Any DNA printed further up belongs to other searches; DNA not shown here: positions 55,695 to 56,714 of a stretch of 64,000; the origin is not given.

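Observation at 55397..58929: Split ACAD10/ACAD11-like kinase plus atypical acyl-CoA dehydrogenase, with a histidine phosphatase and a MaoC hydratase: candidate 4-hydroxyacyl-CoA catabolic module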

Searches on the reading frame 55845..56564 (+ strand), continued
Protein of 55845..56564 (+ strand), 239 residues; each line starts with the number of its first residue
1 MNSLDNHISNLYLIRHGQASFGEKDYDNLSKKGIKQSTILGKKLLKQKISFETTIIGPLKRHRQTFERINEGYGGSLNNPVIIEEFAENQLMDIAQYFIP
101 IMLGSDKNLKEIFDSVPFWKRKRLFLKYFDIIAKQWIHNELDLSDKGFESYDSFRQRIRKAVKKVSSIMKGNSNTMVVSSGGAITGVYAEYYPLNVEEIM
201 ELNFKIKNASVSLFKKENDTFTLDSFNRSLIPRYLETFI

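Call 47: find_related_loci(query=A2, collection=metagenome_contigs, flank=7000)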
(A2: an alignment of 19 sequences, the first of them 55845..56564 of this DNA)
Query A2 (239 aa) in metagenome_contigs; peptide patterns used: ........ (x = any residue, [..] = any of these).
600 stretches matched a pattern (row limit reached: there are more); 582 encode a relative of the query (tblastn E <= 1e-3); the best 80 are kept; 80 distinct loci.
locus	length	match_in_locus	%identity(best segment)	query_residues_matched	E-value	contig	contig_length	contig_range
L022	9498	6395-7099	82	5-239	4e-132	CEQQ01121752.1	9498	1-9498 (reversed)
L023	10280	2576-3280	78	5-239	2e-124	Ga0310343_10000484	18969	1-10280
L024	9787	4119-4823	77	5-239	1e-123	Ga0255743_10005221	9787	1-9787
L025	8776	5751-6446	78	8-239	5e-122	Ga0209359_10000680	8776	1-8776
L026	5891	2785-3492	60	4-239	2e-96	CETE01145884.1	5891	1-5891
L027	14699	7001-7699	54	8-239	4e-76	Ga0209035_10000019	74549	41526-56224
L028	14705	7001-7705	54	6-239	1e-75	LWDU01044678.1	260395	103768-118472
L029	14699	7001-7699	53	8-239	2e-75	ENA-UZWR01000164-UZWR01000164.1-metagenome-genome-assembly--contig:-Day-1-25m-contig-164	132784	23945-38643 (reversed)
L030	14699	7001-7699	46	8-239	3e-64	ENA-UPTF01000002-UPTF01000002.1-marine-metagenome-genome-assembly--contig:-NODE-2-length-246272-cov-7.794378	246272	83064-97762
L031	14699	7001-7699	46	8-239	5e-64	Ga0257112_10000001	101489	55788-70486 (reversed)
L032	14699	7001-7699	46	8-239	8e-65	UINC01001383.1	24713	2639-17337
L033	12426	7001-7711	31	8-239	7e-34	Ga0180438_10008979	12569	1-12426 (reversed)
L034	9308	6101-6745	35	8-227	2e-32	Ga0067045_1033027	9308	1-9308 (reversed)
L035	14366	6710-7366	32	8-227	2e-31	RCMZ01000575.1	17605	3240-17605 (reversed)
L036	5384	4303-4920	35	8-227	2e-31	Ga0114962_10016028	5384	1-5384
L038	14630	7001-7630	32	8-227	1e-29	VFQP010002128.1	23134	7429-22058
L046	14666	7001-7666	30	5-227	3e-28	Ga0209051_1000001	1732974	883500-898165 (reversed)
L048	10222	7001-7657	28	8-227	2e-28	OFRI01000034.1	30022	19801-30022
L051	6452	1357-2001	31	8-227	1e-28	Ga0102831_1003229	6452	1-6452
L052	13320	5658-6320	31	6-227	2e-28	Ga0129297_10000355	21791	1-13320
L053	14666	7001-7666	28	5-227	2e-28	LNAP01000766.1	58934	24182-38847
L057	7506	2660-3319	26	4-227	3e-28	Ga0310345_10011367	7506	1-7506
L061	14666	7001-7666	30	5-227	5e-28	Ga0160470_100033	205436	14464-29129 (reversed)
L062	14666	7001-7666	30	5-227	7e-28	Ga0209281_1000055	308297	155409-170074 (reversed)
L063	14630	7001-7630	31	8-227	8e-28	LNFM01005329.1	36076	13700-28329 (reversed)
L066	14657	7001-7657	31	8-227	3e-27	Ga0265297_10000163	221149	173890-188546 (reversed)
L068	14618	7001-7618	31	8-227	1e-27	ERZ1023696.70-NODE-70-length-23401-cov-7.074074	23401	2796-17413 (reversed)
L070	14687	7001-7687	30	8-237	2e-27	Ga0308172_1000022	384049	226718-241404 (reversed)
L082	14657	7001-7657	28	8-227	9e-27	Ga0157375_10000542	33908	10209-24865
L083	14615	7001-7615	31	8-227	9e-27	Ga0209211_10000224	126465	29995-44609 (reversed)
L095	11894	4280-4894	30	8-227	3e-26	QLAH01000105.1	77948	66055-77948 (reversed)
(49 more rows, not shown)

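Call 51: search_protein_families(library=pfam, proteins=[L046:5753-6949:+, L061:5746-6972:+, L062:5741-6892:+, L095:2974-4227:+, L083:7708-9213:+, L068:5490-6947:+, L038:4012-6831:+, L063:5051-6820:+, L082:4986-6818:+, L053:5726-7720:+], max_evalue=0.0001)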
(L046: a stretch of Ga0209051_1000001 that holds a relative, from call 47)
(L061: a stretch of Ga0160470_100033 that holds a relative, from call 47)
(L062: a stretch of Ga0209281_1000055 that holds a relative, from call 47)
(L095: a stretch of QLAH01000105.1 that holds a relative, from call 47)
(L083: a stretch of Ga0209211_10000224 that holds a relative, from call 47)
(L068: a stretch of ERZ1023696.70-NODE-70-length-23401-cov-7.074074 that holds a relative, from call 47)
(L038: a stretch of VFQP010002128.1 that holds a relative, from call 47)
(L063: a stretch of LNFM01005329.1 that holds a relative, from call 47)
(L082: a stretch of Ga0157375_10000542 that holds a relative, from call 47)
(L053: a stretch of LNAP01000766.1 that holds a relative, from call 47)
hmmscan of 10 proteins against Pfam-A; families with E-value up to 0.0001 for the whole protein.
L046:5753-6949:+ (398 aa): 0 families

L061:5746-6972:+ (408 aa): 0 families

L062:5741-6892:+ (383 aa): 0 families

L095:2974-4227:+ (417 aa): 2 families
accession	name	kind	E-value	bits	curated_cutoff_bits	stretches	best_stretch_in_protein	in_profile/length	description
PF00155.27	Aminotran_1_2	-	6.4e-30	105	19.7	1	43-405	18-360/361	Aminotransferase class I and II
PF12897.13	Asp_aminotransf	-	9.7e-09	35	27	1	188-411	176-410/421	Aspartate amino-transferase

L083:7708-9213:+ (501 aa): 1 family
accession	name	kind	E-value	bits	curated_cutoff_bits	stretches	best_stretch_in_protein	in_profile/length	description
PF00909.26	Ammonium_transp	-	1.3e-111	373.6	23.2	1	105-497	1-396/399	Ammonium Transporter Family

L068:5490-6947:+ (485 aa): 0 families

L038:4012-6831:+ (939 aa): 0 families

L063:5051-6820:+ (589 aa): 0 families

L082:4986-6818:+ (610 aa): 0 families

L053:5726-7720:+ (664 aa): 1 family
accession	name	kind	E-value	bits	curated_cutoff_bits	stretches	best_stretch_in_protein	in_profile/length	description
PF00300.27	His_Phos_1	-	2e-21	77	21.7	2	545-647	91-192/194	Histidine phosphatase superfamily (branch 1)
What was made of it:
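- Tried and rejected: My naive ORF calling picked spurious ORFs, and 7 of 10 tested had no Pfam hit (call 51).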

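Call 52: predict_structure(alignment_id=A1)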
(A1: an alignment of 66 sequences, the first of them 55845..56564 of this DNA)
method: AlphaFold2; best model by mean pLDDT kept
length: 239 residues; sequences in the alignment: 66
mean_pLDDT: 95.9   pTM: 0.91
mean pLDDT of the five models: 95.9, 95.0, 94.9, 94.8, 94.2
residues with pLDDT >= 90: 227; 70-90: 9; 50-70: 3; < 50: 0
segments of 3 or more residues with pLDDT < 50: none
pLDDT, mean of each block of 10 residues (from residue 1): 83 98 91 98 98 98 98 98 98 96 95 94 94 97 96 97 97 98 97 94 97 96 98 96
secondary structure, 60 per line:
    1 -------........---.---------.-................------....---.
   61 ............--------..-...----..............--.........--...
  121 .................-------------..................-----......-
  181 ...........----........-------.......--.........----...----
elements in order: E8-15 H31-46 E53-56 H60-72 H91-104 H107-115 H118-137 H151-168 E174-179 H181-191 H196-203 E211-217 E220-228
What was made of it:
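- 55845..56564 (+): Histidine-phosphatase-fold protein (HP) of an uncharacterised subfamily. It keeps RHGQ (55887-55898; His16 is the nucleophile), R61 and E88. Ser180 (56382-56384) replaces the second catalytic His. AF2 model has pLDDT 95.9 (call 52).
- On Histidine phosphatase superfamily, branch 1: AF2 model pLDDT 95.9 (call 52).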

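Call 54: search_protein_families(library=pfam, proteins=[L066:4797-7004:+, L057:4574-5299:+, L033:8996-9685:+, L033:9930-11603:+, L048:5763-6821:-, L048:4746-5759:-, L052:6361-7527:-, L052:7612-8304:-, L070:5785-6957:-, L057:585-1655:-], max_evalue=0.0001)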
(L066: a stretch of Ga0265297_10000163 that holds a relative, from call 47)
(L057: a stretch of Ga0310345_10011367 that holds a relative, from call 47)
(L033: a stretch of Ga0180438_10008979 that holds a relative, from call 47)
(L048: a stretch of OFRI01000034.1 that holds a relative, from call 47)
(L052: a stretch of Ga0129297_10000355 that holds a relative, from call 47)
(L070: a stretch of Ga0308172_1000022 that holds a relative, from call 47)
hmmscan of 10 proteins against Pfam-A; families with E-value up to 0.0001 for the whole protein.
L066:4797-7004:+ (735 aa): 5 families
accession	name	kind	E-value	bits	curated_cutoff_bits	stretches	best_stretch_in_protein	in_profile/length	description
PF13549.11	ATP-grasp_5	-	3.5e-67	226.4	27.6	1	10-225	2-221/221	ATP-grasp domain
PF13607.11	Succ_CoA_lig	-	3.8e-46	156.7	27.4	1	392-529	1-138/138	Succinyl-CoA ligase like flavodoxin domain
PF13380.12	CoA_binding_2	-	1.4e-18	67.8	22.8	1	251-376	2-115/116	CoA binding domain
PF02629.25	CoA_binding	-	9.3e-10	39.6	22.3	1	249-340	3-97/97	CoA binding domain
PF19045.5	Ligase_CoA_2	-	3.9e-06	27.4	23.7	1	541-598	2-59/162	Ligase-CoA domain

L057:4574-5299:+ (241 aa): 2 families
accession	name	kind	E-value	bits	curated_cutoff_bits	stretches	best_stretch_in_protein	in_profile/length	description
PF00440.29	TetR_N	-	2.2e-09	37.4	24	1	54-98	1-45/47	Bacterial regulatory proteins, tetR family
PF17932.6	TetR_C_24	-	4.1e-09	37.2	26.4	1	122-201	4-83/114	Tetracyclin repressor-like, C-terminal domain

L033:8996-9685:+ (229 aa): 2 families
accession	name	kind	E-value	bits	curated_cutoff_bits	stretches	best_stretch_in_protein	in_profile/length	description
PF00440.29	TetR_N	-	4.1e-10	39.7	24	1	45-87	1-43/47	Bacterial regulatory proteins, tetR family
PF17932.6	TetR_C_24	-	2.7e-09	37.7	26.4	1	112-223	3-112/114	Tetracyclin repressor-like, C-terminal domain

L033:9930-11603:+ (557 aa): 2 families
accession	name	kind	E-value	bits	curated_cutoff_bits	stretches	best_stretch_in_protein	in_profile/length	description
PF01642.28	MM_CoA_mutase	-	6.9e-157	523.5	22.1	1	32-550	1-512/512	Methylmalonyl-CoA mutase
PF06368.17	Met_asp_mut_E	-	3.1e-07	29.7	26.6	1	261-454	189-375/441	Methylaspartate mutase E chain (MutE)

L048:5763-6821:- (352 aa): 2 families
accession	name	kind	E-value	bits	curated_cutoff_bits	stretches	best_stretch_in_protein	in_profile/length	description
PF08496.15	Peptidase_S49_N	-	1e-52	178.6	27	1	13-159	1-147/147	Peptidase family S49 N-terminal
PF01343.23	Peptidase_S49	-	1.5e-43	148.9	24.9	1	162-308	2-150/154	Peptidase family S49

L048:4746-5759:- (337 aa): 2 families
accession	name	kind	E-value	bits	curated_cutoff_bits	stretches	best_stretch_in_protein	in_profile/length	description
PF08240.17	ADH_N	-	6.6e-15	55.7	23.5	1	38-124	2-103/104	Alcohol dehydrogenase GroES-like domain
PF00107.32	ADH_zinc_N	-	6.5e-12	46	31.8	1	169-280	1-114/129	Zinc-binding dehydrogenase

L052:6361-7527:- (388 aa): 0 families

L052:7612-8304:- (230 aa): 0 families

L070:5785-6957:- (390 aa): 2 families
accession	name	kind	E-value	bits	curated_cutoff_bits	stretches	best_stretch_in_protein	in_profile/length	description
PF08496.15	Peptidase_S49_N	-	1.6e-54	184.4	27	1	53-200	1-147/147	Peptidase family S49 N-terminal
PF01343.23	Peptidase_S49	-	8.2e-44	149.7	24.9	1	203-351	2-152/154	Peptidase family S49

L057:585-1655:- (356 aa): 2 families
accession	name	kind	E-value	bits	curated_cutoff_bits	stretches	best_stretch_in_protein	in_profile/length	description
PF03435.24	Sacchrp_dh_NADP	-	6.2e-10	39.9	25.1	1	9-124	2-126/129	Saccharopine dehydrogenase NADP binding domain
PF13460.12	NAD_binding_10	-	1.8e-05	25.1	27.2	1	12-83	1-73/184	NAD(P)H-binding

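Call 58: fold_search(model_id=the predicted structure, library=pdb)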
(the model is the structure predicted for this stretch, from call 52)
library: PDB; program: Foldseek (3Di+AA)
matches with E <= 10: 972; with E <= 0.001: 240
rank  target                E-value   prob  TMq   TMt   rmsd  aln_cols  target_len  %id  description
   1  6cnl_L                5.7e-10  1.00  0.64  0.78   5.4       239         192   15  Crystal Structure of H105A PGAM5 Dodecamer (released 2019-02-13)
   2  6cnl_A                8.1e-10  1.00  0.64  0.81   5.3       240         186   14  Crystal Structure of H105A PGAM5 Dodecamer (released 2019-02-13)
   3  4ij6_A                1.5e-09  1.00  0.66  0.75   4.7       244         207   18  Crystal Structure of a Novel-type Phosphoserine Phosphatase Mutant (H9A) from <i>Hydrogenobacter thermophilus</i> TK-6 (released 2013-03-20)
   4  9mmh_A                1.5e-09  1.00  0.60  0.70   4.6       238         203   21  HFP (histidine family phosphatase) that catalyzes essential dephosphorylation for riboflavin biosynthesis (released 2025-04-09)
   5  3r7a_B                1.5e-09  1.00  0.61  0.63   7.0       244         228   17  Crystal structure of phosphoglycerate mutase from Bacillus anthracis str. Sterne (released 2011-04-20)
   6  3o0t_A                1.6e-09  1.00  0.64  0.77   4.4       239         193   13  Crystal structure of human phosphoglycerate mutase family member 5 (PGAM5) in complex with phosphate (released 2010-10-06)
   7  6cnl_B                1.7e-09  1.00  0.61  0.76   5.4       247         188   13  Crystal Structure of H105A PGAM5 Dodecamer (released 2019-02-13)
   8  6cnl_J                1.9e-09  1.00  0.62  0.79   5.5       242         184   13  Crystal Structure of H105A PGAM5 Dodecamer (released 2019-02-13)
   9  6cnl_K                1.9e-09  1.00  0.62  0.78   5.6       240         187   12  Crystal Structure of H105A PGAM5 Dodecamer (released 2019-02-13)
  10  6cnl_C                2.0e-09  1.00  0.61  0.76   5.7       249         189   12  Crystal Structure of H105A PGAM5 Dodecamer (released 2019-02-13)
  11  6cni_A                2.1e-09  1.00  0.64  0.78   4.1       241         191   13  Crystal structure of H105A PGAM5 dimer (released 2019-02-13)
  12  6cnl_I                2.1e-09  1.00  0.62  0.79   4.9       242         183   13  Crystal Structure of H105A PGAM5 Dodecamer (released 2019-02-13)
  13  5muf_A                2.5e-09  1.00  0.63  0.71   5.3       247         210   13  Crystal structure of human phosphoglycerate mutase family member 5 (PGAM5) in its enzymatically active dodecameric for (released 2017-07-12)
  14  4ij5_A                2.5e-09  1.00  0.66  0.74   4.5       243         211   19  Crystal Structure of a Novel-type Phosphoserine Phosphatase from <i>Hydrogenobacter thermophilus</i> TK-6 (released 2013-03-20)
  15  3r7a_A                2.8e-09  1.00  0.60  0.63   7.1       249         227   18  Crystal structure of phosphoglycerate mutase from Bacillus anthracis str. Sterne (released 2011-04-20)
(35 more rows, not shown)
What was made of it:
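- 55845..56564 (+): Best solved folds are PGAM5, PspA and CobC at TM about 0.65 and at most 21% identity (call 58).
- On Histidine phosphatase superfamily, branch 1: Foldseek probability 1.0 to PGAM5, PspA, CobC and PhoE (call 58).
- Closest known: Histidine phosphatase superfamily, branch 1. Same: Same fold: Foldseek probability 1.0, TM about 0.6-0.66 (call 58).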

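Call 64: search_protein_families(library=pfam, proteins=[L011:6630-7001:+, L035:7407-7766:-, L048:7729-8058:-, L051:2112-2426:+, L010:3104-3448:+, L010:4684-4896:+], max_evalue=0.001)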
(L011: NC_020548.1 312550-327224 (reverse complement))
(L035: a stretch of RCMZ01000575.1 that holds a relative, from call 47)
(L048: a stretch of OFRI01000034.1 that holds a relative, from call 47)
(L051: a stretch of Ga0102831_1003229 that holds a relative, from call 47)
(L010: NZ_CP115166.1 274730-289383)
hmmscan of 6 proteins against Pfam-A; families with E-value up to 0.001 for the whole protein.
L011:6630-7001:+ (123 aa): 1 family
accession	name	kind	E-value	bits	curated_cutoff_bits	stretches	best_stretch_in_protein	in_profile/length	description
PF19802.4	DUF6285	-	2.2e-17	64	28.1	1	24-117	1-90/91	Domain of unknown function (DUF6285)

L035:7407-7766:- (119 aa): 0 families

L048:7729-8058:- (109 aa): 0 families

L051:2112-2426:+ (104 aa): 2 families
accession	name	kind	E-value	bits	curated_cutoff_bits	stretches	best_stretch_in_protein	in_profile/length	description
PF02036.22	SCP2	-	1.8e-22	80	21.3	1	16-102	12-100/101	SCP-2 sterol transfer family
PF14864.11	Alkyl_sulf_C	-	4.4e-13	50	27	1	15-102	24-113/125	Alkyl sulfatase C-terminal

L010:3104-3448:+ (114 aa): 0 families

L010:4684-4896:+ (70 aa): 0 families

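Call 71: search_dna_similar(query=window:55845-56564:+, collection=plasmids, mode=protein, max_evalue=0.001, max_rows=60)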
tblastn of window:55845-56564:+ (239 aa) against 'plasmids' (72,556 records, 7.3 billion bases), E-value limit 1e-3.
Records with a match: 48; places in all: 49; records where one place covers at least 80% of the query: 48.
Best place of each record, by identity: <60% 48.
By first word of the organism name: Deinococcus 14; Sulfitobacter 12; Cupriavidus 4; Burkholderia 3; Ralstonia 2; Caballeronia 2; Pseudoalteromonas 2; Acinetobacter 2; Streptomyces 2; Azoarcus 1; and 4 more.
By predicted mobility (MOB-suite, as given by PLSDB): non-mobilizable 36; mobilizable 10; conjugative 2.
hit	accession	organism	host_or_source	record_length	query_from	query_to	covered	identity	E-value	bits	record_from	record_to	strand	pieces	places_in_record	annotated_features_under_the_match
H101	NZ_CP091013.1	Burkholderia cenocepacia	-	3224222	1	227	95%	29.9%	5e-20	96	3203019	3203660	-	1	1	none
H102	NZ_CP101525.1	Burkholderia arboris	mixed culture,soil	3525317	1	227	95%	29.9%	2e-19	94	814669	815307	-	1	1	none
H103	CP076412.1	Ralstonia wenshanensis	soil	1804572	8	227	92%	30.5%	1e-19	94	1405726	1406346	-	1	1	histidine phosphatase family protein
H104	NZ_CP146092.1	Ralstonia sp. RRA.1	-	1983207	8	227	92%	29.5%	9e-21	98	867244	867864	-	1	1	none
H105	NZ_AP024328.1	Caballeronia sp. NK8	-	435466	8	227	92%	29.5%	2e-19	94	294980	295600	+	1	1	histidine phosphatase family protein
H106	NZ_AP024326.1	Caballeronia sp. NK8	-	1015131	8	227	92%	29.5%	2e-19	94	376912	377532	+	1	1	record has no annotation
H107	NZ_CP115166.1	Deinococcus aquaticus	Freshwater stream system, activated ...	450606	8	227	92%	29.3%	2e-13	76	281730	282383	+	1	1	histidine phosphatase family protein | phosphotransferase family protein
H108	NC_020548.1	Azoarcus sp. KH32C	-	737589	8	239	97%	27.6%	1e-12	74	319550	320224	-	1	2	histidine phosphatase family protein | DUF6285 domain-containing protein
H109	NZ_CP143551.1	Burkholderia multivorans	Homo sapiens,bronchoalveolar lavage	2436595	8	227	92%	29.1%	6e-18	89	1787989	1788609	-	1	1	none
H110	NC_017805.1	Deinococcus gobiensis I-0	-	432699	8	227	92%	28.6%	3e-12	73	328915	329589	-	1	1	histidine phosphatase family protein | phosphotransferase family protein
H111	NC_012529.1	Deinococcus deserti VCD115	-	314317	8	227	92%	28.4%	1e-17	89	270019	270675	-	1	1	histidine phosphatase family protein | phosphotransferase family protein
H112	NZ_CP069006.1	Sulfitobacter mediterraneus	Skeletonema costatum,The surface ...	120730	8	227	92%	28.4%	4e-13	76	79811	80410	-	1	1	histidine phosphatase family protein | nitronate monooxygenase family protein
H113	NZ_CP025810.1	Sulfitobacter sp. SK025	Marine surface water,North Sea (surface ...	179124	8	227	92%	28.2%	3e-13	76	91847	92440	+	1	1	histidine phosphatase family protein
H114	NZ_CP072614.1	Sulfitobacter sp. CB2047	-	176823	8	229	93%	27.9%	2e-13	76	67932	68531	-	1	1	histidine phosphatase family protein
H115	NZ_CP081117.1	Sulfitobacter pontiacus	-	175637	8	229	93%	27.9%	2e-13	76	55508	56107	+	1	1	histidine phosphatase family protein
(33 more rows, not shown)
